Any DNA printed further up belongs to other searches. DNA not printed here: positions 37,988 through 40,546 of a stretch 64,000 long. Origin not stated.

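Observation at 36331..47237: Seven-gene translationally coupled cassette: giant SBP, two complete permease pairs, a propeller-Yip1 membrane protein and a 752-aa lipoprotein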

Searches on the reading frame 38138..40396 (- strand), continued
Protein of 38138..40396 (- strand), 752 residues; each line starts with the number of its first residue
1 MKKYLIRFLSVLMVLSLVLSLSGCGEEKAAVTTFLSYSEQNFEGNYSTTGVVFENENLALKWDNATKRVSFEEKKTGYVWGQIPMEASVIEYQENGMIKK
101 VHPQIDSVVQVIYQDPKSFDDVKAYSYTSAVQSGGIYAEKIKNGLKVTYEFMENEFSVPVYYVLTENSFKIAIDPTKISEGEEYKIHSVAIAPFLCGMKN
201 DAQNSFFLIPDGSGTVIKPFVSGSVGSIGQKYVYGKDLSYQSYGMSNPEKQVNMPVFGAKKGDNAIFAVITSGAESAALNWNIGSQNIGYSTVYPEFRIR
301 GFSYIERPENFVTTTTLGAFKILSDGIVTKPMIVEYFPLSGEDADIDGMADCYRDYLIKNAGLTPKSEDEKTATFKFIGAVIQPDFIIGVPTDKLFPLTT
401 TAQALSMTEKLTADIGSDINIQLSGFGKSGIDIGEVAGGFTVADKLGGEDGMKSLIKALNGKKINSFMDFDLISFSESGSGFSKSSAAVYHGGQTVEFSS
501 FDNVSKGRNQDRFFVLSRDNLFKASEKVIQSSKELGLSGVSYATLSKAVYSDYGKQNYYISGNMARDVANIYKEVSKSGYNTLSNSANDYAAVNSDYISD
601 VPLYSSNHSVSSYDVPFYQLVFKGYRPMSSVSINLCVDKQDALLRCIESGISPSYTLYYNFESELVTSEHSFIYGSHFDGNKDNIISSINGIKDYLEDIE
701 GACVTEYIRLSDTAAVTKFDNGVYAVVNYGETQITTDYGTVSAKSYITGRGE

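Call 33: search_protein_families(library=pfam, proteins=[L016:14114-15565:+, L018:14248-15609:+, L019:5306-6625:+, L023:14703-16055:+, L036:14094-15392:+, L054:14449-15795:+, L048:14159-15253:+, L049:11757-13958:+, L077:14286-16478:+, L060:14762-16819:+], max_evalue=0.001)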
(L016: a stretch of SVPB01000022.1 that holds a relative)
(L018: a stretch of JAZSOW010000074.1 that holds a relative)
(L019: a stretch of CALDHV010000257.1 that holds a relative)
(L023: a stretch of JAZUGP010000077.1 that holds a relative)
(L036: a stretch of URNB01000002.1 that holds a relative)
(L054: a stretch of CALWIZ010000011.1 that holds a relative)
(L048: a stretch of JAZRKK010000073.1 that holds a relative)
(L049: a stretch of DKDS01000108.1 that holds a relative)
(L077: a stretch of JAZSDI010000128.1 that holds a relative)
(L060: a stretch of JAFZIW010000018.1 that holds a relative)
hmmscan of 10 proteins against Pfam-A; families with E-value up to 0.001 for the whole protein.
L016:14114-15565:+ (483 aa): 2 families
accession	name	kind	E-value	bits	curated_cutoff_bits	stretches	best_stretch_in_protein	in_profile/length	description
PF10143.14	PhosphMutase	-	1.6e-58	197.8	21.5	1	117-286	1-170/170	2,3-bisphosphoglycerate-independent phosphoglycerate mutase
PF01676.23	Metalloenzyme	-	5.7e-36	124.8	24.3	1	81-456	1-228/252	Metalloenzyme superfamily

L018:14248-15609:+ (453 aa): 1 family
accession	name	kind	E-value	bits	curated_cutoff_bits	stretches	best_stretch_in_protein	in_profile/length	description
PF00331.26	Glyco_hydro_10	-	5.7e-30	105.1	22.1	1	86-393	27-304/311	Glycosyl hydrolase family 10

L019:5306-6625:+ (439 aa): 0 families

L023:14703-16055:+ (450 aa): 2 families
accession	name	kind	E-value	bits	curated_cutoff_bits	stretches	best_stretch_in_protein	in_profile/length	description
PF01471.23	PG_binding_1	-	1.4e-45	153.7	23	3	286-347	1-57/57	Putative peptidoglycan binding domain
PF08486.15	SpoIID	-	1.1e-06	29.6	23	1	28-107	10-89/97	Stage II sporulation protein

L036:14094-15392:+ (432 aa): 2 families
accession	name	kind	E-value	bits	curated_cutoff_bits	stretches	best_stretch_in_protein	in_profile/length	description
PF00232.24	Glyco_hydro_1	-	9.7e-64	215.9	22.6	1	11-409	4-453/453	Glycosyl hydrolase family 1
PF00331.26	Glyco_hydro_10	-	0.00043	20.1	22.1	0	82-194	45-151/311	Glycosyl hydrolase family 10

L054:14449-15795:+ (448 aa): 3 families
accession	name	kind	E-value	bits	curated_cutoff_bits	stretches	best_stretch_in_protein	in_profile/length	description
PF00128.31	Alpha-amylase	-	2.1e-28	100.2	22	2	27-133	14-102/446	Alpha amylase, catalytic domain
PF14701.12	hDGE_amylase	-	5.6e-06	26.2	27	1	75-138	47-118/439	Glycogen debranching enzyme, glucanotransferase domain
PF14871.12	GHL6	-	0.00079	20.1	35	0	94-185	40-131/132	Hypothetical glycosyl hydrolase 6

L048:14159-15253:+ (364 aa): 2 families
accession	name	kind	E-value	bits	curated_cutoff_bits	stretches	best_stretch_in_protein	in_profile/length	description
PF01408.29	GFO_IDH_MocA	-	4.2e-16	60.2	24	1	2-128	1-114/120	Oxidoreductase family, NAD-binding Rossmann fold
PF22725.1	GFO_IDH_MocA_C3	-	9.2e-08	32.6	27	1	171-272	30-110/124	GFO/IDH/MocA C-terminal domain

L049:11757-13958:+ (733 aa): 4 families
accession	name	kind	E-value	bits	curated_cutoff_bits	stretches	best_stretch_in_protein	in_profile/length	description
PF17389.8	Bac_rhamnosid6H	-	4.7e-106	355.3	24.5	1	309-640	1-336/339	Bacterial alpha-L-rhamnosidase 6 hairpin glycosidase domain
PF08531.16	Bac_rhamnosid_N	-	2.2e-36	125.7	25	1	28-195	1-163/172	Alpha-L-rhamnosidase N-terminal domain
PF05592.18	Bac_rhamnosid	-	1.2e-26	93.1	22.2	1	205-305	2-102/102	Bacterial alpha-L-rhamnosidase concanavalin-like domain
PF17390.7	Bac_rhamnosid_C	-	1.9e-09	37.6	22.1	1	645-704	1-58/78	Bacterial alpha-L-rhamnosidase C-terminal domain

L077:14286-16478:+ (730 aa): 3 families
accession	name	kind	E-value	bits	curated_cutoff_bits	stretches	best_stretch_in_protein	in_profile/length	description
PF02065.24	Melibiase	-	2.6e-147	490.8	27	1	287-633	1-347/347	Melibiase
PF16875.11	Glyco_hydro_36N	-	9.5e-73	245.2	27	1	27-282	1-252/253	Glycosyl hydrolase family 36 N-terminal domain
PF16874.11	Glyco_hydro_36C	-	1.6e-12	48.1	27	1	646-716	2-67/77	Glycosyl hydrolase family 36 C-terminal domain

L060:14762-16819:+ (685 aa): 3 families
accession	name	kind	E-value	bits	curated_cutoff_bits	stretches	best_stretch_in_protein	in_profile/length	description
PF02449.21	Glyco_hydro_42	-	6.2e-154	513.3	21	1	17-395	1-376/376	Beta-galactosidase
PF08532.16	Glyco_hydro_42M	-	2.8e-68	230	25.8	1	405-612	1-206/207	Beta-galactosidase trimerisation domain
PF08533.16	Glyco_hydro_42C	-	2.2e-05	24.6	21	1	623-679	1-57/58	Beta-galactosidase C-terminal domain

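Call 47: search_dna_similar(query=window:38138-40396:-, collection=plasmids, mode=protein, max_evalue=0.001, max_rows=20)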
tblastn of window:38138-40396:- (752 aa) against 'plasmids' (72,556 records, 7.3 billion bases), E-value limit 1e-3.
Records with a match: 2; places in all: 2; records where one place covers at least 80% of the query: 1.
Best place of each record, by identity: <60% 2.
By first word of the organism name: Paenibacillus 1; Butyrivibrio 1.
By predicted mobility (MOB-suite, as given by PLSDB): non-mobilizable 2.
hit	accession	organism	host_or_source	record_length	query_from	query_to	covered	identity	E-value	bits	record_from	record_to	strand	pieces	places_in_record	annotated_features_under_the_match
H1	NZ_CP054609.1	Paenibacillus cellulosilyticus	cell culture,soil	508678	54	751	93%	25.2%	2e-36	156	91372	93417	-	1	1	DUF5696 domain-containing protein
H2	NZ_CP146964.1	Butyrivibrio fibrisolvens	Bovinae,Bovine rumen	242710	156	747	79%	24.8%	1e-36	157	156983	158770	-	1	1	DUF5696 domain-containing protein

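Call 48: get_annotated_region(hit=H1, flank=10000)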
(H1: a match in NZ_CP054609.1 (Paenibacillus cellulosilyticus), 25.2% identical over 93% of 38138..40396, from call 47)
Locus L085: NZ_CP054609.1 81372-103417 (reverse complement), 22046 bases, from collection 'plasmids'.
description: Paenibacillus cellulosilyticus strain KACC 14175 plasmid unnamed1, complete sequence
organism: Paenibacillus cellulosilyticus (NCBI taxid 375489)
taxonomy: Bacteria; Bacillota; Bacilli; Bacillales; Paenibacillaceae; Paenibacillus; Paenibacillus cellulosilyticus
host: -; source: cell culture,soil; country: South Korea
typing (MOB-suite, as given by PLSDB): non-mobilizable
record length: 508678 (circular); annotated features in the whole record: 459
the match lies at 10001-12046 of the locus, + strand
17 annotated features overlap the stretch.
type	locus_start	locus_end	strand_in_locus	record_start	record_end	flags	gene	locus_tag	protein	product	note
CDS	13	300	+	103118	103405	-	-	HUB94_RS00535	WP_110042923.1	stage VI sporulation protein F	-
CDS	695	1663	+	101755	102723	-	-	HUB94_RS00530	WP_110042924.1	aldo/keto reductase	-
CDS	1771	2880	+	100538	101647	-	ugpC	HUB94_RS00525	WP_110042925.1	sn-glycerol-3-phosphate ABC transporter ATP-binding protein UgpC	-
CDS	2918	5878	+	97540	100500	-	-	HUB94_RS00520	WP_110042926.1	extracellular solute-binding protein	-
CDS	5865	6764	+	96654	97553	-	-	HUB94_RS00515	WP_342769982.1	sugar ABC transporter permease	-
CDS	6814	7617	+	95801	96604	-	-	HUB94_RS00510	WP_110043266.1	carbohydrate ABC transporter permease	GO:0008643 - carbohydrate transport [Evidence IEA]; GO:0055085 - transmembrane transport [Evidence IEA]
CDS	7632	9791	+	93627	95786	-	-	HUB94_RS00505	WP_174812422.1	YIP1 family protein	-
CDS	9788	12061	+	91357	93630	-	-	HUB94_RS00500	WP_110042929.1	DUF5696 domain-containing protein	-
CDS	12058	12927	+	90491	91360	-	-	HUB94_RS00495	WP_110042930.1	sugar ABC transporter permease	-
CDS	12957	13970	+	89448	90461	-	-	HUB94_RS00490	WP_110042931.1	carbohydrate ABC transporter permease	GO:0008643 - carbohydrate transport [Evidence IEA]; GO:0055085 - transmembrane transport [Evidence IEA]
CDS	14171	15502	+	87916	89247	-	-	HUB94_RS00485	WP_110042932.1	LLM class flavin-dependent oxidoreductase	-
CDS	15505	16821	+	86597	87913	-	-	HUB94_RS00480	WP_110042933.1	LLM class flavin-dependent oxidoreductase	-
CDS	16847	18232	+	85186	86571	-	-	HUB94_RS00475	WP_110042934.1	extracellular solute-binding protein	-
CDS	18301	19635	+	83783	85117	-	-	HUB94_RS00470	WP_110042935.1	LLM class flavin-dependent oxidoreductase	-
CDS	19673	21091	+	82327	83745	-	-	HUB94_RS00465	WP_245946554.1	extracellular solute-binding protein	-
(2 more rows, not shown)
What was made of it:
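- On CUT1 carbohydrate ABC importer (TC 3.A.1.1): One is present next to the Paenibacillus copy (call 48).
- A ugpC-type ATPase sits next to the Paenibacillus module (call 48).
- Tried and rejected: Rejected (call 48).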

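Call 49: get_annotated_region(hit=H2, flank=10000)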
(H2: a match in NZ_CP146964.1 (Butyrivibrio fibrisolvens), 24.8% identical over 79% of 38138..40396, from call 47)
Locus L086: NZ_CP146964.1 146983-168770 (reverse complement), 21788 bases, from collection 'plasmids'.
description: Butyrivibrio fibrisolvens strain D1 plasmid pNP243, complete sequence
organism: Butyrivibrio fibrisolvens (NCBI taxid 831)
taxonomy: Bacteria; Bacillota; Clostridia; Lachnospirales; Lachnospiraceae; Butyrivibrio; Butyrivibrio fibrisolvens
host: -; source: Bovinae,Bovine rumen; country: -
typing (MOB-suite, as given by PLSDB): non-mobilizable
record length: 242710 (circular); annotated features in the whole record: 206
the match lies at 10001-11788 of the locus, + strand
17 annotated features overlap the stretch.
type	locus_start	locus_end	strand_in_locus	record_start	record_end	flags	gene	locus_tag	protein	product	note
CDS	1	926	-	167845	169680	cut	-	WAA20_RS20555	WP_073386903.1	histidine kinase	GO:0000160 - phosphorelay signal transduction system [Evidence IEA]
CDS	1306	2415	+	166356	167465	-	-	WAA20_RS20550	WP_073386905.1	glycoside hydrolase family 43 protein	-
CDS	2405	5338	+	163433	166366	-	-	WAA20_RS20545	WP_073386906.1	extracellular solute-binding protein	-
CDS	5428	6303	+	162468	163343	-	-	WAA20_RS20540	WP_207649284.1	sugar ABC transporter permease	-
CDS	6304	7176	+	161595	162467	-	-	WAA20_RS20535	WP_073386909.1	carbohydrate ABC transporter permease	GO:0008643 - carbohydrate transport [Evidence IEA]; GO:0055085 - transmembrane transport [Evidence IEA]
CDS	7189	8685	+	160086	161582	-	-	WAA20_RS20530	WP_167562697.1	NHL repeat-containing protein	-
CDS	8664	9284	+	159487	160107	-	-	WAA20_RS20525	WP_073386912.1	YIP1 family protein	-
CDS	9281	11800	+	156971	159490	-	-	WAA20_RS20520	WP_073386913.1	DUF5696 domain-containing protein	-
CDS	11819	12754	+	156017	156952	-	-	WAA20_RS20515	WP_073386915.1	sugar ABC transporter permease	-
CDS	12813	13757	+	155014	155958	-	-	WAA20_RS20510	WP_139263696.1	carbohydrate ABC transporter permease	GO:0008643 - carbohydrate transport [Evidence IEA]; GO:0055085 - transmembrane transport [Evidence IEA]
CDS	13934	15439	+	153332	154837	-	-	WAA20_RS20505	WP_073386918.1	extracellular solute-binding protein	-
CDS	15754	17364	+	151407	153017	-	-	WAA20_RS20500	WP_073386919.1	extracellular solute-binding protein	-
CDS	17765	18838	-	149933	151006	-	-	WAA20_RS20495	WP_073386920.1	J domain-containing protein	-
CDS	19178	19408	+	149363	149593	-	-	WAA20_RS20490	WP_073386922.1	hypothetical protein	-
CDS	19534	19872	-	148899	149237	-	-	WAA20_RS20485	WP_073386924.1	hypothetical protein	-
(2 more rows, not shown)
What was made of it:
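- On NHL-repeat beta-propeller: RefSeq names the Butyrivibrio gene 'NHL repeat-containing protein' (call 49).
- The same order is found in two other orders or classes of Bacillota (calls 48, 49).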

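Call 71: search_protein_families(library=pfam, proteins=[L027:885-1787:-, L027:1946-3220:+, L045:14543-15430:+, L038:39-1808:+, L075:17522-18904:+, L074:16302-17444:-, L038:15524-16363:+, L050:13254-14549:+, L051:14418-15701:-, L065:18677-20116:-], max_evalue=0.001)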
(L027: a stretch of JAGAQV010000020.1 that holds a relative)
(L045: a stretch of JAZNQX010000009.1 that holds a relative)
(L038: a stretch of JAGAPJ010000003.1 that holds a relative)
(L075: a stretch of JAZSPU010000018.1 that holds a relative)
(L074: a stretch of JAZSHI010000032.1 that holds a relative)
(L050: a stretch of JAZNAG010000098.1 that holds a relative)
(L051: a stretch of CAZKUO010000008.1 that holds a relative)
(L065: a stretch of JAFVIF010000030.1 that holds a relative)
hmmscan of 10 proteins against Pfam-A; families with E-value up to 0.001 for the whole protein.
L027:885-1787:- (300 aa): 3 families
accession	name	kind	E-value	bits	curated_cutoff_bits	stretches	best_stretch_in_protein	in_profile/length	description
PF00165.29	HTH_AraC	-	6.7e-20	71.2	26.6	2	255-293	2-42/42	Bacterial regulatory helix-turn-helix proteins, AraC family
PF12833.13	HTH_18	-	3.5e-18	66.1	33.6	1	215-293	1-79/80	Helix-turn-helix domain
PF02311.25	AraC_binding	-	0.00013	22.2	21.1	1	42-97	26-83/135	AraC-like ligand binding domain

L027:1946-3220:+ (424 aa): 2 families
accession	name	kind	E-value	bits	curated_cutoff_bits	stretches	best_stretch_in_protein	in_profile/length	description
PF00295.23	Glyco_hydro_28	-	2.9e-23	82.9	22.9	1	96-280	52-221/324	Glycosyl hydrolases family 28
PF12708.12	Pect-lyase_RHGA_epim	-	2e-06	28.2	27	0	168-275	90-188/213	Rhamnogalacturonase A/epimerase, pectate lyase-like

L045:14543-15430:+ (295 aa): 1 family
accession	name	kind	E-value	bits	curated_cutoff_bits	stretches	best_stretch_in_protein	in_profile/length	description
PF00701.28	DHDPS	-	7.4e-93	310.9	22.1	1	6-289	2-287/289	Dihydrodipicolinate synthetase family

L038:39-1808:+ (589 aa): 3 families
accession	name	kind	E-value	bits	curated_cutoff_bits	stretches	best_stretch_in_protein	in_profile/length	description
PF02065.24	Melibiase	-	6.8e-157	522.3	27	1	154-498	2-346/347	Melibiase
PF16875.11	Glyco_hydro_36N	-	4.1e-51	174.3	27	1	1-149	105-253/253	Glycosyl hydrolase family 36 N-terminal domain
PF16874.11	Glyco_hydro_36C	-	7.3e-15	55.6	27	1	513-584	2-75/77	Glycosyl hydrolase family 36 C-terminal domain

L075:17522-18904:+ (460 aa): 4 families
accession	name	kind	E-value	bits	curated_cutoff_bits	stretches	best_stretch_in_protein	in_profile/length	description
PF08245.18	Mur_ligase_M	-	2e-29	103.4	24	1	124-300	1-200/200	Mur ligase middle domain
PF01225.30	Mur_ligase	-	2.7e-25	89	21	1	20-117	1-93/95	Mur ligase family, catalytic domain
PF02875.26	Mur_ligase_C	-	1.9e-21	77.6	28.4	1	322-446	1-126/127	Mur ligase, glutamate ligase domain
PF21799.2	MurD-like_N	-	0.00034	21.3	27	1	19-102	1-84/88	Mur ligase MurD-like, N-terminal domain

L074:16302-17444:- (380 aa): 2 families
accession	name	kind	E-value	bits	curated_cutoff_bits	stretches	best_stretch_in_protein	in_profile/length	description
PF01743.26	PolyA_pol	-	4.7e-38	130.8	23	1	23-143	1-126/126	Poly A polymerase head domain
PF12627.12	PolyA_pol_RNAbd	-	8.2e-10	38.7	22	1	170-222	1-54/64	Probable RNA and SrmB- binding site of polymerase A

L038:15524-16363:+ (279 aa): 2 families
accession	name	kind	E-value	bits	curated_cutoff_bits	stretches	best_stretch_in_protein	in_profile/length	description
PF17189.10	Glyco_hydro_30C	-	2.8e-13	50.2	22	1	218-277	1-65/65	Glycosyl hydrolase family 30 beta sandwich domain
PF02055.22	Glyco_hydro_30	-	1.3e-10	41.3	23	1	60-215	197-348/348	Glycosyl hydrolase family 30 TIM-barrel domain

L050:13254-14549:+ (431 aa): 2 families
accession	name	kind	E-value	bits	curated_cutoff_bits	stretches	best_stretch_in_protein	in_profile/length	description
PF02784.22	Orn_Arg_deC_N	-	2.3e-59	201.2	23.4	1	39-297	3-247/247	Pyridoxal-dependent decarboxylase, pyridoxal binding domain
PF00278.28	Orn_DAP_Arg_deC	-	9e-15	55.2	23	1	131-388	5-95/95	Pyridoxal-dependent decarboxylase, C-terminal sheet domain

L051:14418-15701:- (427 aa): 9 families
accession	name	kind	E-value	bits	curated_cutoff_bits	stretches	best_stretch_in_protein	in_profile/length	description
PF12831.13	FAD_oxidored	-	9e-103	345.2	27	1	17-422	1-414/416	FAD dependent oxidoreductase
PF01266.30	DAO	-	1.5e-07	31.7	27.9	1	17-55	1-38/353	FAD dependent oxidoreductase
PF01134.28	GIDA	-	1.6e-06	27.9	22.1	1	17-53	1-38/391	Glucose inhibited division protein A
PF07992.20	Pyr_redox_2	-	2.1e-06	27.8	26.1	0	16-48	1-33/291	Pyridine nucleotide-disulphide oxidoreductase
PF00890.30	FAD_binding_2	-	5.5e-06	26.3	20.4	1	17-52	1-36/414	FAD binding domain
PF13450.12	NAD_binding_8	-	1.3e-05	25.8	21.9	1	20-53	1-34/68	NAD(P)-binding Rossmann-like domain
PF01946.23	Thi4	-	1.9e-05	24.5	26.2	1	16-58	18-62/235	Thi4 family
PF03486.20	HI0933_like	-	4.2e-05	23.6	50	1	17-51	2-36/244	HI0933-like protein Rossmann domain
PF00070.33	Pyr_redox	-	0.00067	20.6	22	0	18-51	2-35/82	Pyridine nucleotide-disulphide oxidoreductase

L065:18677-20116:- (479 aa): 2 families
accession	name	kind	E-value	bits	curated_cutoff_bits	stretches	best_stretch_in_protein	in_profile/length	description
PF13537.11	GATase_7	-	8.5e-08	32.7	25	1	87-196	10-109/123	Glutamine amidotransferase domain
PF00156.33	Pribosyltran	-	1.4e-05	24.9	26.3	1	277-379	26-120/158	Phosphoribosyl transferase domain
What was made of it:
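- It is present whatever enzymes flank the module (calls 33, 71).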

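Call 93: search_protein_representatives(alignment_id=A1)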
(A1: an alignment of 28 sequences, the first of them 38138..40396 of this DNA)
Query: 28 sequences, 753 profile positions. Proteins with E-value up to 0.001 (for the whole library): 5746; up to 1e-10: 4624; up to 1e-30: 3545. The best 150 are listed.
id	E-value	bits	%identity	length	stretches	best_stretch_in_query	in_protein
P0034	0.0e+00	1023.5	-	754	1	1-752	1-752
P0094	7.7e-299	1009.7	-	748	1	1-752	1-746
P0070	1.1e-291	986.1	-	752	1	1-751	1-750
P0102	4.9e-285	964.1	-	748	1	1-752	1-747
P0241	3.9e-276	934.6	-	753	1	1-751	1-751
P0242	7.6e-276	933.7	-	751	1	1-751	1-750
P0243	1.9e-267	905.9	-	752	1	1-751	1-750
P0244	6.0e-263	891.0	-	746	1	6-752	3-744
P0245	4.5e-256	868.3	-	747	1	1-752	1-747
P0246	2.6e-253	859.2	-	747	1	5-751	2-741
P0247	7.6e-252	854.3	-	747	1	6-750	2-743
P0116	1.4e-250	850.1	-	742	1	5-751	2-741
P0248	3.2e-247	839.0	-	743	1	7-750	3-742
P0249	9.1e-247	837.5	-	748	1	5-751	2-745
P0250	1.3e-245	833.7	-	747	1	1-749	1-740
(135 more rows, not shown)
